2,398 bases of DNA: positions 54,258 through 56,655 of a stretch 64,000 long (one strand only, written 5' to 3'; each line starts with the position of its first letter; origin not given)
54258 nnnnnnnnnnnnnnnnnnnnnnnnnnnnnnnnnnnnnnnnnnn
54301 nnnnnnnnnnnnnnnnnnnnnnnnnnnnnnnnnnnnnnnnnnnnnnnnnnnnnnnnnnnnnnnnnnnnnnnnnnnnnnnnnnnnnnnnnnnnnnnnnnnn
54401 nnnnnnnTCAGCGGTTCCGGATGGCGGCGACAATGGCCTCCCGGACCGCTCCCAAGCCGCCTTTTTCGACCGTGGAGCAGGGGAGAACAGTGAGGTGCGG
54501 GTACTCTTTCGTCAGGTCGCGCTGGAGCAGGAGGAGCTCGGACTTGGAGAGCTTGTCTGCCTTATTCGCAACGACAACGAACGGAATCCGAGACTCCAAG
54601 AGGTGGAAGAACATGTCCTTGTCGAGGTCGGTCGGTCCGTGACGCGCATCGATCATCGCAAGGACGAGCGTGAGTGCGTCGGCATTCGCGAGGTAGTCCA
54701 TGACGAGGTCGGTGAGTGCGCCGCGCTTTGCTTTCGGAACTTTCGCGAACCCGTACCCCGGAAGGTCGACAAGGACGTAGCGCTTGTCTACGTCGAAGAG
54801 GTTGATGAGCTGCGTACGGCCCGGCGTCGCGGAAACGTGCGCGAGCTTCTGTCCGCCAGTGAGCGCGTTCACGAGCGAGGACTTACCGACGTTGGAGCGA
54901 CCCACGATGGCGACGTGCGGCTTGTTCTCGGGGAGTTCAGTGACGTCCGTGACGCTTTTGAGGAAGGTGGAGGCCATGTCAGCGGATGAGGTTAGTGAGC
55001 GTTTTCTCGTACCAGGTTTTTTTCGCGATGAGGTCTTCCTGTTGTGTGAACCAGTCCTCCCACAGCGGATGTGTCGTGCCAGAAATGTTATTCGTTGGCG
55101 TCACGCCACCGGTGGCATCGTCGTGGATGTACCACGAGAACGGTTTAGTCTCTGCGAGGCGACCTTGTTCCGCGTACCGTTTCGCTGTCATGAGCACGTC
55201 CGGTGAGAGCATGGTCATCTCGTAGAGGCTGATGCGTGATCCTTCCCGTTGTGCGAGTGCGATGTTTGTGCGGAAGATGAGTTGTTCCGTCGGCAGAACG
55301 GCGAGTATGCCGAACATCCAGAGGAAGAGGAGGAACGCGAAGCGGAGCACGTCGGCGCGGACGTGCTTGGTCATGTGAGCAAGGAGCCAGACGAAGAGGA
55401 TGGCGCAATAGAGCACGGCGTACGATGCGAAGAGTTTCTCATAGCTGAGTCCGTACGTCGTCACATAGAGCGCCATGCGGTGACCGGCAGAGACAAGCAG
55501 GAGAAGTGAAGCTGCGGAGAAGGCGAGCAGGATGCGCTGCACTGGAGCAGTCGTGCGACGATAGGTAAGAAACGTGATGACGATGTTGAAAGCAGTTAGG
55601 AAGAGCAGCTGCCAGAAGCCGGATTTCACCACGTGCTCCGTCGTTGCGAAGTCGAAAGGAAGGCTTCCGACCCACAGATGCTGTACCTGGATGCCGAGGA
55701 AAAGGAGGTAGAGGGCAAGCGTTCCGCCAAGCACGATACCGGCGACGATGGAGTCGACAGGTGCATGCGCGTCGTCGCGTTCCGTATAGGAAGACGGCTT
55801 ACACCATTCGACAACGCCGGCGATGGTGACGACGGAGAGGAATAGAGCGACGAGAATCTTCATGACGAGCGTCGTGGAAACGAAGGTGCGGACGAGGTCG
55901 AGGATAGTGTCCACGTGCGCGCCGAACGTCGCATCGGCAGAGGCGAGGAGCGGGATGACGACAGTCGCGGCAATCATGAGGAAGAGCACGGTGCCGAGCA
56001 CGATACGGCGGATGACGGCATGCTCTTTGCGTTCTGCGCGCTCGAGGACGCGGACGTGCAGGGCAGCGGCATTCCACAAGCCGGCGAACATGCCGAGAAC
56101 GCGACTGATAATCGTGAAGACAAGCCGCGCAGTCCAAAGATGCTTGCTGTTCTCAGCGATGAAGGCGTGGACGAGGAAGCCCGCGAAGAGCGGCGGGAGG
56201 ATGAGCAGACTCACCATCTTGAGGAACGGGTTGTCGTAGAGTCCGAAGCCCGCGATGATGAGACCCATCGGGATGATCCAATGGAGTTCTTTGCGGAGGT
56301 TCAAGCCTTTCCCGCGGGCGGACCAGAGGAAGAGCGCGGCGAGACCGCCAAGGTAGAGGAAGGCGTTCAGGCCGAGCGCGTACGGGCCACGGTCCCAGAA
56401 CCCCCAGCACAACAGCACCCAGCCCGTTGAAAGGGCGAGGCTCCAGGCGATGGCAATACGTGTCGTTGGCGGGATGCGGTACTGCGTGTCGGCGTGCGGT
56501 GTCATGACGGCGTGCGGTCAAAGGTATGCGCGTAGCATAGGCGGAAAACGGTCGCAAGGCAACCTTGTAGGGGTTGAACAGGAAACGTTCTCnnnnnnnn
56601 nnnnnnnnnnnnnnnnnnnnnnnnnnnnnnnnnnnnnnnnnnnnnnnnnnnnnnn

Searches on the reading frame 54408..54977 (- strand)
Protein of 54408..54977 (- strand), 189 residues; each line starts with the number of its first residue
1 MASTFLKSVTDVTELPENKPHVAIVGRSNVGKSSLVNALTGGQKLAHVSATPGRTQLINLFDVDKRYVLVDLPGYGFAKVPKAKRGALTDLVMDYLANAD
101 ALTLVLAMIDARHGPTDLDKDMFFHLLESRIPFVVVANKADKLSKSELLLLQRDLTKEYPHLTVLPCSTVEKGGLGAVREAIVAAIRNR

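Call 44: search_protein_families(library=pfam, proteins=[window:54408-54977:-], max_evalue=0.001)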
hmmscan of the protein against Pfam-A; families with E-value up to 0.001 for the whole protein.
window:54408-54977:- (189 aa): 6 families
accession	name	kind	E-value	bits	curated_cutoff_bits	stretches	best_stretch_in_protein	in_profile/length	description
PF01926.29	MMR_HSR1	-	6.4e-23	81.5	21.9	1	21-139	1-113/113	50S ribosome-binding GTPase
PF02421.24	FeoB_N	-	8.5e-14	51.8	27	1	21-181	2-155/156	Ferrous iron transport protein B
PF03193.22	RsgA_GTPase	-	3.7e-12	46.8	30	1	20-75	107-168/174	RsgA GTPase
PF00009.33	GTP_EFTU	-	1.5e-08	34.9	26.5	1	99-185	90-185/188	Elongation factor Tu GTP binding domain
PF00350.29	Dynamin_N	-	2.1e-07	31.5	27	0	22-44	1-23/168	Dynamin family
PF09439.16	SRPRB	-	0.00073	19.4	25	0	18-75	2-56/178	Signal recognition particle receptor beta subunit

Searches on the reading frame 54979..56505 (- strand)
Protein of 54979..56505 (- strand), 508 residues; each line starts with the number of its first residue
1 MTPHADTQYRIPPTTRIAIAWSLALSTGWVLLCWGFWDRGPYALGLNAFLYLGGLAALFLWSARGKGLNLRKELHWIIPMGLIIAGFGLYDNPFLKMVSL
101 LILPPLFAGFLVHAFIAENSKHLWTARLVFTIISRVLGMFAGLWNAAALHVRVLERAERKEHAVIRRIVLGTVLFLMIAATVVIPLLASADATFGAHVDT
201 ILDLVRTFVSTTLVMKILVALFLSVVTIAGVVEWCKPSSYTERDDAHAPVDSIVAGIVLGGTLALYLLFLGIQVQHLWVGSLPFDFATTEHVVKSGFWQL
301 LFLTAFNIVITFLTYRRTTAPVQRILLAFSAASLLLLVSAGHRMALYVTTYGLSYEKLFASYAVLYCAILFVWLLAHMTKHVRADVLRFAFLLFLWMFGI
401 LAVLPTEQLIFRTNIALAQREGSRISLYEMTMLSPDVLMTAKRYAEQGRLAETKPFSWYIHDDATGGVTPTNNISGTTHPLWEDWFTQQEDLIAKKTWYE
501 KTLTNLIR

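Call 44: search_protein_families(library=pfam, proteins=[window:54979-56505:-], max_evalue=0.001)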
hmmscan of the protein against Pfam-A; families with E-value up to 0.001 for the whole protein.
window:54979-56505:- (508 aa): 1 family
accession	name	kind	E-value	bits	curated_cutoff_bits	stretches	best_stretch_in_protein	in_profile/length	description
PF13687.11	DUF4153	-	4.4e-40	138.4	27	1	78-438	2-367/373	Domain of unknown function (DUF4153)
